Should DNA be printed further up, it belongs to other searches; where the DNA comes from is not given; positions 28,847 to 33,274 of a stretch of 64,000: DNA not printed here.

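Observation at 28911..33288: Stand-alone, apparently highly expressed 1375-aa secreted helical protein with no recognisable anchor, directly downstream of the operon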

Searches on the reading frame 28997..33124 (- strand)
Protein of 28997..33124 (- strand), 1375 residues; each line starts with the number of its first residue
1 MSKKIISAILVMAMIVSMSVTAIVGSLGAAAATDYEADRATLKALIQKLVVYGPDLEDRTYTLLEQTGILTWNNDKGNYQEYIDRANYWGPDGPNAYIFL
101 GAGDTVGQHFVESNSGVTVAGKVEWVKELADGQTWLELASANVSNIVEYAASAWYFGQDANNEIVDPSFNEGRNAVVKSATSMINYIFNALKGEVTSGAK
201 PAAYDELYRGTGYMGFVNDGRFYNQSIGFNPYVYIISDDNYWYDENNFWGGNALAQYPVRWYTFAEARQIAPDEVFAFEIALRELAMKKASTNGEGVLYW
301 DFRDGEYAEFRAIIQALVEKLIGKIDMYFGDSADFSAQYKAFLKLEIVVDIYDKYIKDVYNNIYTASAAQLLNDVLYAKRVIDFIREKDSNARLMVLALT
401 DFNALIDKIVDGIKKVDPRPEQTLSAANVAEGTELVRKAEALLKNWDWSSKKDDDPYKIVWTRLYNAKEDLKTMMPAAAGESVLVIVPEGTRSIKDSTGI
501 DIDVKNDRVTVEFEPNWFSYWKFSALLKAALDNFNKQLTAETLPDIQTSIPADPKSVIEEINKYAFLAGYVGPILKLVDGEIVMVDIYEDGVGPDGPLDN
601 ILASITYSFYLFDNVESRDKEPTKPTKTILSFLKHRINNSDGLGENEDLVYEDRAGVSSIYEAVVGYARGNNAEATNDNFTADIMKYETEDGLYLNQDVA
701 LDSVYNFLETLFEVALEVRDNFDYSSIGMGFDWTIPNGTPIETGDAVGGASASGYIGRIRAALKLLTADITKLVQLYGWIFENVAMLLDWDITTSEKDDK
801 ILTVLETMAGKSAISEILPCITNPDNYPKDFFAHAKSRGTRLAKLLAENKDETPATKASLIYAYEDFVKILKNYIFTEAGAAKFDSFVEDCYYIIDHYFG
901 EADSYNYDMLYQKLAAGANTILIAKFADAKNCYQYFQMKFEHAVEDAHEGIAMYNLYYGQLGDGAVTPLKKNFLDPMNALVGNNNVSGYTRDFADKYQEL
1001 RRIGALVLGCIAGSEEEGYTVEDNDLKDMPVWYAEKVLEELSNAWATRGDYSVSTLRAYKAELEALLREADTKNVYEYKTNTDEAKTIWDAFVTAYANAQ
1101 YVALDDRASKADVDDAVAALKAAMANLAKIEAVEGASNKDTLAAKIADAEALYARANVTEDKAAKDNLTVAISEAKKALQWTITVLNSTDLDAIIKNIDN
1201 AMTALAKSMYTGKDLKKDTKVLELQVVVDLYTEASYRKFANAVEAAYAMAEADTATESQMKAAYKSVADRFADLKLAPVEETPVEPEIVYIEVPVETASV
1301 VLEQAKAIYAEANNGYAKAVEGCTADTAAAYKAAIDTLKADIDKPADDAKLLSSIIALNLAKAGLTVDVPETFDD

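Call 6: search_protein_families(library=pfam, proteins=[window:28997-33124:-], max_evalue=0.01)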
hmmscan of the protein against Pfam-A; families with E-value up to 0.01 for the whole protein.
window:28997-33124:- (1375 aa): 0 families

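Call 7: search_protein_families(library=ncbifam, proteins=[window:28997-33124:-], max_evalue=0.01)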
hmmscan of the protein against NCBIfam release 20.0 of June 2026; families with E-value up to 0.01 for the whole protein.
window:28997-33124:- (1375 aa): 0 families

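Call 8: find_homologous_proteins(query=window:28997-33124:-)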
Query window:28997-33124:- (1375 aa): 19 proteins with E <= 0.001 among 8000 candidates.
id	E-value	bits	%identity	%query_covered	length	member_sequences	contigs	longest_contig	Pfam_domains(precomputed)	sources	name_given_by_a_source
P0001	0.0e+0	2522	84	100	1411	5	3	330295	-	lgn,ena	-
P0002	0.0e+0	2393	79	100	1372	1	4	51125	-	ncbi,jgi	jgi:hypothetical protein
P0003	0.0e+0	2182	92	79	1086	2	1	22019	-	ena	-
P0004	0.0e+0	1973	68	100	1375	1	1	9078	-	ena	-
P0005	0.0e+0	1908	66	100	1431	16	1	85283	-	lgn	-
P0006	0.0e+0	1868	66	100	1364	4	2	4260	-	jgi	-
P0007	0.0e+0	1197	63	69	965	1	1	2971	-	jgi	jgi:hypothetical protein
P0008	0.0e+0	1119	48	100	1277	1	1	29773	-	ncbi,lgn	-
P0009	0.0e+0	1082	45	58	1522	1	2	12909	-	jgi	-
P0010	0.0e+0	1075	46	100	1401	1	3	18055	-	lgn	-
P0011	0.0e+0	1071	46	100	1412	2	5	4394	-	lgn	-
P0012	0.0e+0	1048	46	100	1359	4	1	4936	-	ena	-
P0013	0.0e+0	1044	47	100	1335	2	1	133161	-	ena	-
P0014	0.0e+0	1036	45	100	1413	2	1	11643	-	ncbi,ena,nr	ncbi:MAG: hypothetical protein IJB44_09230 [Clostridia bacterium]|nr:hypothetical protein [Clostridi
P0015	0.0e+0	1027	44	100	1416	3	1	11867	-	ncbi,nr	ncbi:MAG: hypothetical protein J6B51_08530 [Clostridia bacterium]|nr:hypothetical protein [Clostridi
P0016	1.5e-296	1005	43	58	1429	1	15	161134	-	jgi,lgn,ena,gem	-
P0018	1.7e-116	408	31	100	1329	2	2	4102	-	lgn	-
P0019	2.4e-61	226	30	41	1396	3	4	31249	-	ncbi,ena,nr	ncbi:MAG: hypothetical protein IJP09_00055 [Clostridia bacterium]|nr:hypothetical protein [Clostridi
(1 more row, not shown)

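Call 9: search_solved_structures(query=window:28997-33124:-, max_evalue=1)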
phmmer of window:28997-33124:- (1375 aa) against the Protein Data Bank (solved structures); distinct sequences matched with E-value up to 1: 2.
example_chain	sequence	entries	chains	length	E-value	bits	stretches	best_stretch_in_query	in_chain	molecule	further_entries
7afl_V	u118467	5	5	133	0.37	11.4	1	351-445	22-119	Ribosome-binding factor A | 30S ribosome-binding factor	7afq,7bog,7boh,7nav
3cr7_A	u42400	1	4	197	0.82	10.3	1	1242-1332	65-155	Adenylyl-sulfate kinase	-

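Call 10: find_encoding_contigs(protein=P0001, flank=10000, max_places=3)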
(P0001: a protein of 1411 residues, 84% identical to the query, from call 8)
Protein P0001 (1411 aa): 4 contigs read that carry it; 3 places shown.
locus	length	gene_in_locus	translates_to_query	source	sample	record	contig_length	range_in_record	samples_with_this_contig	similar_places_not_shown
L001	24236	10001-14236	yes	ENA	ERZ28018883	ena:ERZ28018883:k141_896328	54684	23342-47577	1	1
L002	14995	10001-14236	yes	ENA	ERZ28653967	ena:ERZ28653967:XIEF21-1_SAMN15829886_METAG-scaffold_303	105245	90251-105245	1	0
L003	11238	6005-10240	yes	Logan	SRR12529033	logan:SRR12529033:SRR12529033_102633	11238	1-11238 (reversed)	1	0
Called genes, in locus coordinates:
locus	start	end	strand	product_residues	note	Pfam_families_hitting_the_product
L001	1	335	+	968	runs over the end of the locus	PF01547:SBP_bac_1, PF13416:SBP_bac_8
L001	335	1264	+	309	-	PF00528:BPD_transp_1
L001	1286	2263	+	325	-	PF00528:BPD_transp_1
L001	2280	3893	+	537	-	PF01436:NHL (faint)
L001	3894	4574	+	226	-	PF04893:Yip1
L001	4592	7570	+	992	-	PF18952:DUF5696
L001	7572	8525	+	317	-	PF00528:BPD_transp_1 (weak)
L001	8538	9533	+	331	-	PF00528:BPD_transp_1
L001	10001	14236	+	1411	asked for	-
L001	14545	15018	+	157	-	PF03590:AsnA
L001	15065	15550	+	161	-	PF03590:AsnA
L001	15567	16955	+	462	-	PF01336:tRNA_anti-codon, PF00152:tRNA-synt_2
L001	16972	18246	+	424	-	PF12897:Asp_aminotransf, PF00155:Aminotran_1_2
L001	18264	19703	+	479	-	PF00206:Lyase_1, PF10397:ADSL_C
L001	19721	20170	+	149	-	PF01668:SmpB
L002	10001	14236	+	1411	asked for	-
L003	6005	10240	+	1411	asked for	-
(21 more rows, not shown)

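Call 11: find_encoding_contigs(protein=P0013, flank=10000, max_places=3)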
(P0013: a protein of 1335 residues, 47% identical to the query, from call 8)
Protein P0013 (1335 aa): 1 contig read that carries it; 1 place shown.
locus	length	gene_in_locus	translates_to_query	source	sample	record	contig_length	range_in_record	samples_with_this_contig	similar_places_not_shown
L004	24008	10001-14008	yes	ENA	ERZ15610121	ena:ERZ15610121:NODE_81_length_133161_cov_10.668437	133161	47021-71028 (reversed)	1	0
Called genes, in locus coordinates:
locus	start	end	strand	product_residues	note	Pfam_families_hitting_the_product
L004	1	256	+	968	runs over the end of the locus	PF01547:SBP_bac_1, PF13416:SBP_bac_8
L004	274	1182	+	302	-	PF00528:BPD_transp_1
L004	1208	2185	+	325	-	PF00528:BPD_transp_1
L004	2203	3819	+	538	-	PF01436:NHL (faint)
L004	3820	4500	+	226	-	PF04893:Yip1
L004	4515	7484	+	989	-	PF18952:DUF5696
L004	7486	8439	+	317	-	PF00528:BPD_transp_1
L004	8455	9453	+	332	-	PF00528:BPD_transp_1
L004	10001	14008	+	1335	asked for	-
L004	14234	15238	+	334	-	PF03590:AsnA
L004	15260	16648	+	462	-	PF01336:tRNA_anti-codon, PF00152:tRNA-synt_2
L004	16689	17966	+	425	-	PF12897:Asp_aminotransf, PF00155:Aminotran_1_2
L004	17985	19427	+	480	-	PF00206:Lyase_1, PF10397:ADSL_C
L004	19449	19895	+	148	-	PF01668:SmpB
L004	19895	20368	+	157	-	PF02075:RuvC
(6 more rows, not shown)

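Call 12: find_encoding_contigs(protein=P0016, flank=10000, max_places=3)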
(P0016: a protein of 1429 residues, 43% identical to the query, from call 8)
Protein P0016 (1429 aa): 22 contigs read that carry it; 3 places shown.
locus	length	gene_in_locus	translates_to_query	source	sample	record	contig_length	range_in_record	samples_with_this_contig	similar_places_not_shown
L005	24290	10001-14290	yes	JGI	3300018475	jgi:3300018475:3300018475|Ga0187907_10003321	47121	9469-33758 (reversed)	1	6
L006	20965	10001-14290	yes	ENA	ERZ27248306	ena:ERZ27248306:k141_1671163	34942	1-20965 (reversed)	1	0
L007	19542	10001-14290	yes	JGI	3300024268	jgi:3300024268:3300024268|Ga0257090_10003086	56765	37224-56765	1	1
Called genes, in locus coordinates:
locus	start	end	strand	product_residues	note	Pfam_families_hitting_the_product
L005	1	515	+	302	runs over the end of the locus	PF00528:BPD_transp_1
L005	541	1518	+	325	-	PF00528:BPD_transp_1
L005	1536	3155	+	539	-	PF01436:NHL (faint)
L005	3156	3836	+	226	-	PF04893:Yip1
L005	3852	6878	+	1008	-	PF18952:DUF5696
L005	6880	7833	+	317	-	PF00528:BPD_transp_1 (weak)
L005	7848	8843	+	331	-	PF00528:BPD_transp_1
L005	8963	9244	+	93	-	PF04221:RelB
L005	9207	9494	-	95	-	-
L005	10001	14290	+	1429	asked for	-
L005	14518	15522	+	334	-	PF03590:AsnA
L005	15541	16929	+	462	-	PF01336:tRNA_anti-codon, PF00152:tRNA-synt_2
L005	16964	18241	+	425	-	PF12897:Asp_aminotransf, PF00155:Aminotran_1_2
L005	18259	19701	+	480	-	PF00206:Lyase_1, PF10397:ADSL_C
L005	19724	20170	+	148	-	PF01668:SmpB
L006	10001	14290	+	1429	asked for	-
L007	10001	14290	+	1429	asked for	-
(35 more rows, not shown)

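Call 13: find_encoding_contigs(protein=P0019, flank=10000, max_places=3)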
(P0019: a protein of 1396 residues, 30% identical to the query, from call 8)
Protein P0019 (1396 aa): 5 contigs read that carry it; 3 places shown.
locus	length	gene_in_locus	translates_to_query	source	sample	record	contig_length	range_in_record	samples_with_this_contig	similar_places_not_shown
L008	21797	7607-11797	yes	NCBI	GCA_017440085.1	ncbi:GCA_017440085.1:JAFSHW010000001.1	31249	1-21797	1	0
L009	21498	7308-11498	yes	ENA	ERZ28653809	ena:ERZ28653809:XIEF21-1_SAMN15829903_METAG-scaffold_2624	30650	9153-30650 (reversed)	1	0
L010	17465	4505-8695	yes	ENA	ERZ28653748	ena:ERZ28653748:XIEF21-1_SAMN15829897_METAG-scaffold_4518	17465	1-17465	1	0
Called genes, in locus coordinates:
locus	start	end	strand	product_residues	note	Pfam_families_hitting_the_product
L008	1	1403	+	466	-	PF01676:Metalloenzyme, PF06415:iPGM_N, PF01663:Phosphodiest (weak), PF00884:Sulfatase (weak)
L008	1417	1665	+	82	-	PF12637:TSCPD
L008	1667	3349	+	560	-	PF02878:PGM_PMM_I, PF02879:PGM_PMM_II, PF02880:PGM_PMM_III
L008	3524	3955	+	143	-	PF04397:LytTR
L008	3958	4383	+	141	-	PF11457:DUF3021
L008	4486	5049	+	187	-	-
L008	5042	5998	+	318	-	-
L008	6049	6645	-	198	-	PF05067:Mn_catalase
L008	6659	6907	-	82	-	PF12652:CotJB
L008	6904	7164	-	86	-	PF11007:CotJA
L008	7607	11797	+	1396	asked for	-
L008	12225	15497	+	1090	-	PF00912:Transgly, PF00905:Transpeptidase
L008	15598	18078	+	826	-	PF13385:Laminin_G_3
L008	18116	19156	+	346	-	PF01380:SIS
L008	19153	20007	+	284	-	PF02585:PIG-L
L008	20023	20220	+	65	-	PF08984:DUF1858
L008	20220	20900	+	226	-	PF12847:Methyltransf_18, PF04816:TrmK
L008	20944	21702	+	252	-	PF01784:DUF34_NIF3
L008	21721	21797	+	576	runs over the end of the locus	PF05833:NFACT_N, PF05670:NFACT-R_1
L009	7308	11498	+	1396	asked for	-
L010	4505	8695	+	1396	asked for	-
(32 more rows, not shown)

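Call 14: find_encoding_contigs(protein=P0008, flank=10000, max_places=2)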
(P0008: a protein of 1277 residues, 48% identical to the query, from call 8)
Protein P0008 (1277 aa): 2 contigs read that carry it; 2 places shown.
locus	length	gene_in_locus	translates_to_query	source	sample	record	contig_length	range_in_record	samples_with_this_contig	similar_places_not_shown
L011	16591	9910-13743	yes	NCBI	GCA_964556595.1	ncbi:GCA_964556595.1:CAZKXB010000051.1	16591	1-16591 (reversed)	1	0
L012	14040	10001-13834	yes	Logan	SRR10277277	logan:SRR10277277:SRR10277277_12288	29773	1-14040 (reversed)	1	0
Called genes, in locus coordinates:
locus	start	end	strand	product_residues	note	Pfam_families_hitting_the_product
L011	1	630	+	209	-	?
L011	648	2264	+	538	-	PF01436:NHL (faint)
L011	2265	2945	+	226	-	PF04893:Yip1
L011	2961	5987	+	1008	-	PF18952:DUF5696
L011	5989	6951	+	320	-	PF00528:BPD_transp_1 (weak)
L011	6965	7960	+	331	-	PF00528:BPD_transp_1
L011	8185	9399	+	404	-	PF13173:AAA_14, PF13635:DUF4143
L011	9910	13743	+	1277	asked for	-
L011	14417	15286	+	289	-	PF03590:AsnA, PF00152:tRNA-synt_2 (faint)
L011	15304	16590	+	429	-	?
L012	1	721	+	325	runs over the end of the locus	PF00528:BPD_transp_1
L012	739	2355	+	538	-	PF01436:NHL (faint)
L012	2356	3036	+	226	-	PF04893:Yip1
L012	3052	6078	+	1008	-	PF18952:DUF5696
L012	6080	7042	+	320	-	PF00528:BPD_transp_1 (weak)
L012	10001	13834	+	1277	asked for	-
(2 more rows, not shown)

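Call 15: find_encoding_contigs(protein=P0018, flank=10000, max_places=2)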
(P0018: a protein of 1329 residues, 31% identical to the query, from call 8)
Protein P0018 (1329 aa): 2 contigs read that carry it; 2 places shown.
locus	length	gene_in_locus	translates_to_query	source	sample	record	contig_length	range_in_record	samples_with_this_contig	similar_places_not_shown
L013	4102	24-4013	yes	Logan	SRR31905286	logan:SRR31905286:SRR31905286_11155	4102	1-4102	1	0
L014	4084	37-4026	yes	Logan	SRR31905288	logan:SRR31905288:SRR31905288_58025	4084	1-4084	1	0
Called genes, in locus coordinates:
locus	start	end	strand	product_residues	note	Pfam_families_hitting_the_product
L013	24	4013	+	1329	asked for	-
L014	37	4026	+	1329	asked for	-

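Call 37: search_protein_families(library=pfam, alignment_id=A3, max_evalue=0.01)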
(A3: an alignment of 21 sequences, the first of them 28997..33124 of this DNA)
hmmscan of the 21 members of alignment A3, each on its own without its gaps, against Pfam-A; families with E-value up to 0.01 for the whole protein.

A. member 1, window:28997-33124:- (1375 aa): 0 families

B. families by the number of members that match (of 21 scanned): 4 families
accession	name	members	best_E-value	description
PF17110.10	TFB6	1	0.00083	Subunit 11 of the general transcription factor TFIIH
PF01442.23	Apolipoprotein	1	0.0075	Apolipoprotein A1/A4/E domain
PF17561.7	TssO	1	0.0077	Type VI secretion system, TssO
PF07554.19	FIVAR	1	0.0091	FIVAR domain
